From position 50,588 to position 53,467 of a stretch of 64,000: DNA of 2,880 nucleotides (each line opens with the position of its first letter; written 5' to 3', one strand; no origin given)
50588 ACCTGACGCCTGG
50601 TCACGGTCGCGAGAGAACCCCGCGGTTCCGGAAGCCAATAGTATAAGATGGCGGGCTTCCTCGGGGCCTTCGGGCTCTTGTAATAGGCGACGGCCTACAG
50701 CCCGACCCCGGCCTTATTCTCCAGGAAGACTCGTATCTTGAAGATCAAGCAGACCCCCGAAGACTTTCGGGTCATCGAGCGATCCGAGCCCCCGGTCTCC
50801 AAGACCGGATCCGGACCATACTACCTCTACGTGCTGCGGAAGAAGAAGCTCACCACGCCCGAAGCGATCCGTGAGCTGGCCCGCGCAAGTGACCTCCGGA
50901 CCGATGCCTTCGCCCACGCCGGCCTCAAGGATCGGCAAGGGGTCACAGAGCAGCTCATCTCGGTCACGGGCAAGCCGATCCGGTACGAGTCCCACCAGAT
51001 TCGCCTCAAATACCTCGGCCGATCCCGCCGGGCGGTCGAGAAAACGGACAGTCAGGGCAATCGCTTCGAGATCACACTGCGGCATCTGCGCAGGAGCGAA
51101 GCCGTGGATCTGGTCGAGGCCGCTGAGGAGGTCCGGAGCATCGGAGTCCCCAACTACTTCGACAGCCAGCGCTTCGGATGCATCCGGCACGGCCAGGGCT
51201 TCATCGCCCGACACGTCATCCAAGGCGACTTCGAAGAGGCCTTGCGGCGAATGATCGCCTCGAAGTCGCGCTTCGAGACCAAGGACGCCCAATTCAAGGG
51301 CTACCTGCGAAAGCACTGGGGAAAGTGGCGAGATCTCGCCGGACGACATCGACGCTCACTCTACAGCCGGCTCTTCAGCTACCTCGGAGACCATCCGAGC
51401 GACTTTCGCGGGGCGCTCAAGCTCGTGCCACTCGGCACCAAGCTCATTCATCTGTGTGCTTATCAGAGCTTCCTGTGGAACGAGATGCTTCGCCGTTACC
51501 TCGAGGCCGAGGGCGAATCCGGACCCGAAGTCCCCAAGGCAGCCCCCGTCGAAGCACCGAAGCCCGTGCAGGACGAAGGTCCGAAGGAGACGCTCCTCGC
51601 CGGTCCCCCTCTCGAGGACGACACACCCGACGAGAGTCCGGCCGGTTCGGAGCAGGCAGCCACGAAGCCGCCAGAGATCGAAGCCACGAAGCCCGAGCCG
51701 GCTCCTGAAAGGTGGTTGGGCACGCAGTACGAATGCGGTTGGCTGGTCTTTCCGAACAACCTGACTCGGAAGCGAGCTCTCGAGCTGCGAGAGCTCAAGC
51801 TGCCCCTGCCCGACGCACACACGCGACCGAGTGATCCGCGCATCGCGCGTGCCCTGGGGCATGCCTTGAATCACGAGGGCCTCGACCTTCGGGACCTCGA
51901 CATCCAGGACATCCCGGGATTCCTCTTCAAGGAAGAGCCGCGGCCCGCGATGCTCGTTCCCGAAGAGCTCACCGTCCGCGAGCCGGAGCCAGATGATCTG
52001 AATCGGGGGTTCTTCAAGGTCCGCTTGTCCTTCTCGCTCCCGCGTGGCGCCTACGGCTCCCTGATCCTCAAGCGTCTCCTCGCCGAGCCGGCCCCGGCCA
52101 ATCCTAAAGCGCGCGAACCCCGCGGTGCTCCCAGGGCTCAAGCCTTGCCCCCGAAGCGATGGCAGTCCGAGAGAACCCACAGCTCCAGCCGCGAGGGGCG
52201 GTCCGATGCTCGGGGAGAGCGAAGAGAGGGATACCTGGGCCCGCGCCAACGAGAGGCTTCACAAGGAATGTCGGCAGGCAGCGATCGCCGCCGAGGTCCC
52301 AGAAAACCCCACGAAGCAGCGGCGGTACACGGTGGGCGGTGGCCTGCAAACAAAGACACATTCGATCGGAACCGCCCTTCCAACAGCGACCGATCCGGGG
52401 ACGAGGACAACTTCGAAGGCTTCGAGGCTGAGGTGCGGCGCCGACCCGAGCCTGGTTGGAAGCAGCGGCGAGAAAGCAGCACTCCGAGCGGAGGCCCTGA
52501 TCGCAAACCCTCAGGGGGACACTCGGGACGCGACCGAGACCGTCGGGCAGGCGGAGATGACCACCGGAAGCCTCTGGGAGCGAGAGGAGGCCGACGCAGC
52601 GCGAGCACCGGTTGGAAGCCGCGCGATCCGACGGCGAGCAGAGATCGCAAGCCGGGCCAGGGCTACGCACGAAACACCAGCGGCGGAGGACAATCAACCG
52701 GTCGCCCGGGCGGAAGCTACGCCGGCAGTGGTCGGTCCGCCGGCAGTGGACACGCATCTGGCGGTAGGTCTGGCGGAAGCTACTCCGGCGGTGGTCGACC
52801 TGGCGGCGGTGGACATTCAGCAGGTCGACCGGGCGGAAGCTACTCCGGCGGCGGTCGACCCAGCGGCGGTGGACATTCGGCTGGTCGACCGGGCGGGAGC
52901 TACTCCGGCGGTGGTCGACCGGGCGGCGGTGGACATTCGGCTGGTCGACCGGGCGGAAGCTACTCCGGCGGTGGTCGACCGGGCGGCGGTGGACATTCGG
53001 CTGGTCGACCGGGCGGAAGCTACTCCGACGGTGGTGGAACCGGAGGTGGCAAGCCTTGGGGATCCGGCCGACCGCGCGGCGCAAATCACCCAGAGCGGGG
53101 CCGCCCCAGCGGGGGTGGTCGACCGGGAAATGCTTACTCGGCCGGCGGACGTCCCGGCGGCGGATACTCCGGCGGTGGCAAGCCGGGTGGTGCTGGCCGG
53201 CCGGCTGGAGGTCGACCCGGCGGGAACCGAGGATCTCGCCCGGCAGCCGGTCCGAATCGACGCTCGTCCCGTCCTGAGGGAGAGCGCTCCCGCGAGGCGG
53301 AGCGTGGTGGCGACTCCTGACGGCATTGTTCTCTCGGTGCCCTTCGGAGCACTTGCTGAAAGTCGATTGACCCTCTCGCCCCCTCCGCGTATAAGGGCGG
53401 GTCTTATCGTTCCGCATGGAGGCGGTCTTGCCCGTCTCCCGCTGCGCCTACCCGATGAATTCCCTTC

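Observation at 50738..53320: TruD tRNA pseudouridine synthase fused to a ~420-aa eukaryote-like Gly/Arg-rich (GAR/RGG) tail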

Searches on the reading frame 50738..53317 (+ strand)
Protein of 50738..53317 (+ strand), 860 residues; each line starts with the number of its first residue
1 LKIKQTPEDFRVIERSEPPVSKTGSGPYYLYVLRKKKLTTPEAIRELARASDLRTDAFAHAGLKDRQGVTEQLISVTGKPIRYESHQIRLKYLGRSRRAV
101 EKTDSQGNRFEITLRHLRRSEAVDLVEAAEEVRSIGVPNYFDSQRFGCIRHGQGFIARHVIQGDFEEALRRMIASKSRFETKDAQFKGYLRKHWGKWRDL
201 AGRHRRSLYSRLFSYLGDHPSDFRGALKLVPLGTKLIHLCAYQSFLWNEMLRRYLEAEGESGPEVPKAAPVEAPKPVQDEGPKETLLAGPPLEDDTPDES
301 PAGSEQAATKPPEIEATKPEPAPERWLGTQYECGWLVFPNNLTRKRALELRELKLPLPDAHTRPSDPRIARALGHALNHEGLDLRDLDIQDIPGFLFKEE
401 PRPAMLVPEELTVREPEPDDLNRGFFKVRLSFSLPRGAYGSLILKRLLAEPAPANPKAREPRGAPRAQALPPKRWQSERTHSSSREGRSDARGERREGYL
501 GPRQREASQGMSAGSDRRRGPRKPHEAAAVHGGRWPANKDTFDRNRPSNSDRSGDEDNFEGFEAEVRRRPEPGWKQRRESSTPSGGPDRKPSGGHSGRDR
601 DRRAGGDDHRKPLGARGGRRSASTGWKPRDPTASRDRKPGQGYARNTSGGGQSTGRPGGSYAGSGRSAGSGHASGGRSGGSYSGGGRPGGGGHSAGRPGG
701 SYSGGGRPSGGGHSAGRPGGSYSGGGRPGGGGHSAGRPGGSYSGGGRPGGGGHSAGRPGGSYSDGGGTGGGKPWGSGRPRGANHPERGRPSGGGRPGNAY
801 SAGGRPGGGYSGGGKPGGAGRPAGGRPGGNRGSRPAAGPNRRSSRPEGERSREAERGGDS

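Call 3: search_protein_families(library=pfam, proteins=[window:50738-53317:+], max_evalue=0.1)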
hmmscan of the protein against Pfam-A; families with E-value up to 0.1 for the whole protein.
window:50738-53317:+ (860 aa): 1 family
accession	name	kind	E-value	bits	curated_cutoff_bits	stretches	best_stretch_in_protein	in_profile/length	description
PF01142.23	TruD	-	7.2e-58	196.8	27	2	2-257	17-283/412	tRNA pseudouridine synthase D (TruD)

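Call 4: search_protein_families(library=ncbifam, proteins=[window:50738-53317:+], max_evalue=0.1)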
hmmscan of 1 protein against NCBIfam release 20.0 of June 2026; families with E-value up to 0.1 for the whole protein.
window:50738-53317:+ (860 aa): 7 families
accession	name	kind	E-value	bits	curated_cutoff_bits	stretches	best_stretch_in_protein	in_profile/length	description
NF002160.0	PRK00984.2-5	equivalog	9.8e-67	225.7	428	2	1-257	3-261/395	tRNA pseudouridine(13) synthase TruD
NF002156.0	PRK00984.2-1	equivalog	1.2e-53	182.6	583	2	1-256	1-259/389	tRNA pseudouridine(13) synthase TruD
TIGR00094.1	tRNA_TruD_broad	equivalog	1.6e-34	120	172.2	1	2-251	22-278/413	tRNA pseudouridine(13) synthase TruD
NF002158.0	PRK00984.2-3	equivalog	4.8e-28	98.5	654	2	2-256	26-303/449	tRNA pseudouridine(13) synthase TruD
NF002153.0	PRK00984.1-2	equivalog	8e-27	93.7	413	1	3-152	21-171/353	tRNA pseudouridine(13) synthase TruD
NF002154.0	PRK00984.1-3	equivalog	1e-22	80.5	469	1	3-149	21-169/368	tRNA pseudouridine(13) synthase TruD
NF002155.0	PRK00984.1-4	equivalog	2.2e-22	79.5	445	1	2-152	19-169/349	tRNA pseudouridine(13) synthase TruD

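Call 6: find_homologous_proteins(query=window:50738-53317:+, max_evalue=0.001)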
Query window:50738-53317:+ (860 aa): 71 proteins with E <= 0.001 among 8000 candidates.
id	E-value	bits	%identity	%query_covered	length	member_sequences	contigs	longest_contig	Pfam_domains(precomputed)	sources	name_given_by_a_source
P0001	1.3e-151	525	-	-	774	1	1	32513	PF01142.24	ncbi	ncbi:MAG: tRNA pseudouridine(13) synthase TruD [Planctomycetota bacterium]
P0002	2.7e-78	283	46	30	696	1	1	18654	PF01142.24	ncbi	-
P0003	5.6e-75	272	42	30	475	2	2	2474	PF01142.24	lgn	-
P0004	1.0e-73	267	35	52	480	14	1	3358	PF01142.24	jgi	-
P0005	2.4e-72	263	34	52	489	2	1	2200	PF01142.24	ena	-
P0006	3.7e-72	262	35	52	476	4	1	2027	PF01142.24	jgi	jgi:tRNA pseudouridine13 synthase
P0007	9.6e-72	261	34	52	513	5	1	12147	PF01142.24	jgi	jgi:tRNA pseudouridine13 synthase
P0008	1.1e-71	261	35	52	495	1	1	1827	PF01142.24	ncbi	-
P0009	2.4e-71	260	41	30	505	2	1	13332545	PF01142.24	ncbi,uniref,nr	ncbi:tRNA pseudouridine(13) synthase TruD [Archangium violaceum]|uniref:tRNA pseudouridine(13) synth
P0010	4.6e-71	259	41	30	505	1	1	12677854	PF01142.24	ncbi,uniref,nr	ncbi:tRNA pseudouridine(13) synthase TruD [Archangium violaceum]|uniref:tRNA pseudouridine(13) synth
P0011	2.1e-70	256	34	52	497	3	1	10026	PF01142.24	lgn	-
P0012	3.8e-70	256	33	61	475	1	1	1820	PF01142.24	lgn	-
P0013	1.2e-69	254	35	52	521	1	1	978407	PF01142.24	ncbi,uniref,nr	ncbi:tRNA pseudouridine(13) synthase TruD [Cystobacter ferrugineus]|uniref:Pseudouridine synthase n=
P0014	1.2e-69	254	33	52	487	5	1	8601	PF01142.24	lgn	-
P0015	1.7e-69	253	41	30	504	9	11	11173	PF01142.24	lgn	-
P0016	1.9e-69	253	35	52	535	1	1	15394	PF01142.24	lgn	-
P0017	2.9e-69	253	42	30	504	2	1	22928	PF01142.24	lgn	-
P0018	1.0e-68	251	42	30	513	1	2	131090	PF01142.24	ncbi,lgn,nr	ncbi:MAG: tRNA pseudouridine(13) synthase TruD [Planctomycetes bacterium]|nr:tRNA pseudouridine(13) 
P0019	1.1e-68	251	42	32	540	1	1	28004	PF01142.24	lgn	-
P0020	1.2e-68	251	40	30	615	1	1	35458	PF01142.24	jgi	jgi:tRNA pseudouridine13 synthase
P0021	1.5e-68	250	33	53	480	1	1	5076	PF01142.24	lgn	-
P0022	2.0e-68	250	33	52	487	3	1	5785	PF01142.24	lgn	-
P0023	2.7e-68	249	34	52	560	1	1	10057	PF01142.24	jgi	jgi:tRNA pseudouridine13 synthase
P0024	3.1e-68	249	41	29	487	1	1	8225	PF01142.24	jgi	jgi:tRNA pseudouridine13 synthase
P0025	4.7e-68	249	34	52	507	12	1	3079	PF01142.24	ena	-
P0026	7.8e-68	248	43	30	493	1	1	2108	PF01142.24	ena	-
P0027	2.4e-67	246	34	53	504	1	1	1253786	PF01142.24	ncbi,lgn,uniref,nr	ncbi:tRNA pseudouridine(13) synthase TruD [Stigmatella erecta]|uniref:tRNA pseudouridine13 synthase 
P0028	4.6e-67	245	34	52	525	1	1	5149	PF01142.24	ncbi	-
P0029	3.5e-66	242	41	30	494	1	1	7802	PF01142.24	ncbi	-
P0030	4.2e-66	242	33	52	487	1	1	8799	PF01142.24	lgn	-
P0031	5.0e-66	242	33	52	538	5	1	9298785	PF01142.24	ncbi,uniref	ncbi:tRNA pseudouridine(13) synthase TruD [Melittangium boletus]|uniref:tRNA pseudouridine(13) synth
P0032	1.1e-65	241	31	56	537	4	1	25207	PF01142.24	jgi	jgi:tRNA pseudouridine13 synthase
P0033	1.1e-65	241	40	30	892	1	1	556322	PF01142.24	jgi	-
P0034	1.3e-65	241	34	53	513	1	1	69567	PF01142.24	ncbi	-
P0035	1.5e-65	240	34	52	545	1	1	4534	PF01142.24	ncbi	ncbi:tRNA pseudouridine(13) synthase TruD, partial [Planctomycetota bacterium]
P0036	6.4e-65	238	35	52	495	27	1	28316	PF01142.24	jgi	-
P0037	4.9e-64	235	33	55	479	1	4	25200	PF01142.24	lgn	-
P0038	5.0e-64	235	40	30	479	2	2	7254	PF01142.24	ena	-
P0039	7.5e-64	235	43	30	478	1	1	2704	PF01142.24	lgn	-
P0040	8.8e-64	235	41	30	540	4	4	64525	PF01142.24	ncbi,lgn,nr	ncbi:MAG: tRNA pseudouridine(13) synthase TruD [Planctomycetes bacterium]|nr:tRNA pseudouridine(13) 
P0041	9.1e-64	234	35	52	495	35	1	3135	PF01142.24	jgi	-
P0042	1.3e-63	234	40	30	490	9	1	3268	PF01142.24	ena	-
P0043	1.8e-63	234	43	30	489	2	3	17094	PF01142.24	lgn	-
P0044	8.8e-63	231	35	42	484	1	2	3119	PF01142.24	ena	-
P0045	9.7e-63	231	41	30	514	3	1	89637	PF01142.24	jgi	jgi:tRNA pseudouridine13 synthase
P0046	1.1e-62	231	40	30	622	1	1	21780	PF01142.24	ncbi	ncbi:MAG: tRNA pseudouridine(13) synthase TruD [Planctomycetota bacterium]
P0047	1.3e-62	231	41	30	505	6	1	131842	PF01142.24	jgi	-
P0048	3.1e-62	229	34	53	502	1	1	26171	PF01142.24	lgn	-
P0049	1.9e-61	227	36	52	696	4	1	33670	PF01142.24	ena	-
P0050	3.9e-61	226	34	52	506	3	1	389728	PF01142.24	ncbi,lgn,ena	ncbi:MAG: tRNA pseudouridine(13) synthase TruD [Myxococcaceae bacterium]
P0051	1.3e-60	224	34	52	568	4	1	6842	PF01142.24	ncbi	ncbi:MAG: tRNA pseudouridine(13) synthase TruD, partial [Planctomycetota bacterium]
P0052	9.8e-57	211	33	42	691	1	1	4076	PF01142.24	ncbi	ncbi:MAG: tRNA pseudouridine(13) synthase TruD, partial [Planctomycetota bacterium]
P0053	3.2e-56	210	42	30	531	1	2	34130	PF01142.24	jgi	-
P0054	3.2e-56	210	34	55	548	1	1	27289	PF01142.24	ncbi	-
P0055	6.6e-53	199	35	53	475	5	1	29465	PF01142.24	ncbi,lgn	ncbi:MAG: tRNA pseudouridine(13) synthase TruD [Planctomycetota bacterium]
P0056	9.0e-53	198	35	54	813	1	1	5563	PF01142.24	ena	-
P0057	2.9e-52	196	38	37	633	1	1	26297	PF01142.24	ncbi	-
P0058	6.3e-51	192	40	31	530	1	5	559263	PF01142.24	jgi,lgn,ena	-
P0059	7.9e-51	192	41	31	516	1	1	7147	PF01142.24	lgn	-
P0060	1.3e-49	188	37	32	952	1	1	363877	PF01142.24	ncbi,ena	-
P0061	2.5e-48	183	39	31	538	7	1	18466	PF01142.24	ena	-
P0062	1.4e-47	181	39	31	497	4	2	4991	PF01142.24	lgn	-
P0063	6.8e-47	179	39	31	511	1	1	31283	PF01142.24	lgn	-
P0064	2.8e-46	177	33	53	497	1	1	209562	PF01142.24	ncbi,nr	ncbi:MAG: tRNA pseudouridine(13) synthase TruD [Planctomycetes bacterium]|nr:tRNA pseudouridine(13) 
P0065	3.9e-42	163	33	52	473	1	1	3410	PF01142.24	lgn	-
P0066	2.0e-9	55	33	16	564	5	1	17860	PF01142.24,PF02542.22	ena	-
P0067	3.5e-9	54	34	16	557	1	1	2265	PF01142.24,PF02542.22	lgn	-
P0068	6.8e-9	53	36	17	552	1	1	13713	PF01142.24,PF02542.22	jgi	-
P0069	1.7e-8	52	35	16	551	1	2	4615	PF01142.24,PF02542.22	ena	-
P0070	9.4e-8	49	33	16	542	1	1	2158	PF01142.24,PF02542.22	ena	-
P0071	1.5e-7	48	34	16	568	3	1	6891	PF01142.24,PF02542.22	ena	-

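Call 14: find_encoding_contigs(protein=P0001, flank=10000, max_places=3)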
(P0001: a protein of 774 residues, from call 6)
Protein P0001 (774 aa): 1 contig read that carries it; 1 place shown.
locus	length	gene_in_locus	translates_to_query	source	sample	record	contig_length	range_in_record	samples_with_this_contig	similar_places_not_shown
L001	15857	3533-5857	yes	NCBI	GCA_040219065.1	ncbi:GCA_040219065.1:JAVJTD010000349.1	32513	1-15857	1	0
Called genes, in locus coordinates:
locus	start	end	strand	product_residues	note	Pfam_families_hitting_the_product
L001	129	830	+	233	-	-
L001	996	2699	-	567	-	PF13490:zf-HC2, PF03130:HEAT_PBS (faint), PF13646:HEAT_2 (weak)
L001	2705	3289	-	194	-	PF07638:Sigma70_ECF (weak), PF04542:Sigma70_r2, PF08281:Sigma70_r4_2, PF04545:Sigma70_r4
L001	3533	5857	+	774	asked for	PF01142:TruD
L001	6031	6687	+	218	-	PF00297:Ribosomal_L3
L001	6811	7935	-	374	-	PF01702:TGT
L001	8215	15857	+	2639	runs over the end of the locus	PF00515:TPR_1 (faint), PF07719:TPR_2 (faint), PF12895:ANAPC3 (faint), PF13174:TPR_6 (faint), PF13176:TPR_7 (faint), PF13181:TPR_8 (faint), PF13424:TPR_12 (weak), PF13432:TPR_16 (weak), +7 more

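Call 15: find_encoding_contigs(protein=window:50738-53317:+, flank=3000, max_places=3)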
Protein window:50738-53317:+ (860 aa): no gene with exactly this product is on record in the collection.

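Call 45: predict_structure(alignment_id=A2)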
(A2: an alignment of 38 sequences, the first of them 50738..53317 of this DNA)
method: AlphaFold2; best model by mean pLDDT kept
length: 860 residues; sequences in the alignment: 38
mean_pLDDT: 64.1   pTM: 0.59
mean pLDDT of the five models: 64.1, 63.7, 63.1, 61.3, 60.8
residues with pLDDT >= 90: 320; 70-90: 72; 50-70: 17; < 50: 451
segments of 3 or more residues with pLDDT < 50: 263-300, 302-310, 312-321, 465-815, 817-821, 823-834, 836-860
pLDDT, mean of each block of 10 residues (from residue 1): 81 89 87 96 97 97 88 96 97 95 94 95 92 94 92 93 96 91 89 96 90 97 97 93 97 88 43 40 40 43 45 46 75 92 88 96 96 95 94 89 96 96 96 95 94 86 48 34 37 42 39 39 40 30 34 32 36 38 41 38 42 39 38 44 37 38 40 39 37 36 37 37 43 35 38 36 35 40 43 39 37 45 42 44 39 40
secondary structure, 60 per line:
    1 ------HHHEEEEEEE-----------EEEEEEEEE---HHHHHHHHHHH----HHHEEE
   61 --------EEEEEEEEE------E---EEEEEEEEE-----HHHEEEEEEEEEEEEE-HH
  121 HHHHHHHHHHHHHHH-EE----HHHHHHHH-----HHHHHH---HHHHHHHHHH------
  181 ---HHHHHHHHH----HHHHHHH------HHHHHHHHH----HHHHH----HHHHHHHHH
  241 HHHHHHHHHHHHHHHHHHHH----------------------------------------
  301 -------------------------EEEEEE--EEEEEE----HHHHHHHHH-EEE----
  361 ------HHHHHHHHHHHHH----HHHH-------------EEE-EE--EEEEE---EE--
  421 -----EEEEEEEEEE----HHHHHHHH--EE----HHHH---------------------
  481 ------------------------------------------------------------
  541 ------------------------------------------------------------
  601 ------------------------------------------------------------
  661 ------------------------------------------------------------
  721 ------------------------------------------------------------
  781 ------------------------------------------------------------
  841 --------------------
elements in order (helices of 4 or more, strands of 3 or more residues): E10-16 E28-36 H40-50 E58-60 E69-77 E88-96 E105-117 H119-135 H143-150 H156-161 H165-174 H184-192 H197-203 H210-218 H223-227 H232-260 E326-331 E334-339 H344-352 E354-356 H367-379 H384-387 E401-403 E409-413 E426-435 H440-447 H456-459

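Call 47: search_solved_structures(query=window:50738-53317:+, max_evalue=0.001, show_alignments=2)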
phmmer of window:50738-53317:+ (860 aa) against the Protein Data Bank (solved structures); distinct sequences matched with E-value up to 0.001: 6.
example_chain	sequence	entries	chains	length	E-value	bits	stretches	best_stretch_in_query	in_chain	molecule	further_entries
1z2z_A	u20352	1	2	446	7.6e-28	100.6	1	3-257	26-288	Probable tRNA pseudouridine synthase D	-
5kkp_A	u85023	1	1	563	8.5e-16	60.8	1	25-259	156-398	Pseudouridylate synthase 7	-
7mzv_A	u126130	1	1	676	2.4e-07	32.8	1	28-259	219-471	Multisubstrate pseudouridine synthase 7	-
1sb7_A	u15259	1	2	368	8.8e-07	30.9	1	3-148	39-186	tRNA pseudouridine synthase D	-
1si7_A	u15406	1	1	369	8.8e-07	30.9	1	3-148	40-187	tRNA pseudouridine synthase D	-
1szw_A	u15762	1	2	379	9.4e-07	30.8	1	3-148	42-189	tRNA pseudouridine synthase D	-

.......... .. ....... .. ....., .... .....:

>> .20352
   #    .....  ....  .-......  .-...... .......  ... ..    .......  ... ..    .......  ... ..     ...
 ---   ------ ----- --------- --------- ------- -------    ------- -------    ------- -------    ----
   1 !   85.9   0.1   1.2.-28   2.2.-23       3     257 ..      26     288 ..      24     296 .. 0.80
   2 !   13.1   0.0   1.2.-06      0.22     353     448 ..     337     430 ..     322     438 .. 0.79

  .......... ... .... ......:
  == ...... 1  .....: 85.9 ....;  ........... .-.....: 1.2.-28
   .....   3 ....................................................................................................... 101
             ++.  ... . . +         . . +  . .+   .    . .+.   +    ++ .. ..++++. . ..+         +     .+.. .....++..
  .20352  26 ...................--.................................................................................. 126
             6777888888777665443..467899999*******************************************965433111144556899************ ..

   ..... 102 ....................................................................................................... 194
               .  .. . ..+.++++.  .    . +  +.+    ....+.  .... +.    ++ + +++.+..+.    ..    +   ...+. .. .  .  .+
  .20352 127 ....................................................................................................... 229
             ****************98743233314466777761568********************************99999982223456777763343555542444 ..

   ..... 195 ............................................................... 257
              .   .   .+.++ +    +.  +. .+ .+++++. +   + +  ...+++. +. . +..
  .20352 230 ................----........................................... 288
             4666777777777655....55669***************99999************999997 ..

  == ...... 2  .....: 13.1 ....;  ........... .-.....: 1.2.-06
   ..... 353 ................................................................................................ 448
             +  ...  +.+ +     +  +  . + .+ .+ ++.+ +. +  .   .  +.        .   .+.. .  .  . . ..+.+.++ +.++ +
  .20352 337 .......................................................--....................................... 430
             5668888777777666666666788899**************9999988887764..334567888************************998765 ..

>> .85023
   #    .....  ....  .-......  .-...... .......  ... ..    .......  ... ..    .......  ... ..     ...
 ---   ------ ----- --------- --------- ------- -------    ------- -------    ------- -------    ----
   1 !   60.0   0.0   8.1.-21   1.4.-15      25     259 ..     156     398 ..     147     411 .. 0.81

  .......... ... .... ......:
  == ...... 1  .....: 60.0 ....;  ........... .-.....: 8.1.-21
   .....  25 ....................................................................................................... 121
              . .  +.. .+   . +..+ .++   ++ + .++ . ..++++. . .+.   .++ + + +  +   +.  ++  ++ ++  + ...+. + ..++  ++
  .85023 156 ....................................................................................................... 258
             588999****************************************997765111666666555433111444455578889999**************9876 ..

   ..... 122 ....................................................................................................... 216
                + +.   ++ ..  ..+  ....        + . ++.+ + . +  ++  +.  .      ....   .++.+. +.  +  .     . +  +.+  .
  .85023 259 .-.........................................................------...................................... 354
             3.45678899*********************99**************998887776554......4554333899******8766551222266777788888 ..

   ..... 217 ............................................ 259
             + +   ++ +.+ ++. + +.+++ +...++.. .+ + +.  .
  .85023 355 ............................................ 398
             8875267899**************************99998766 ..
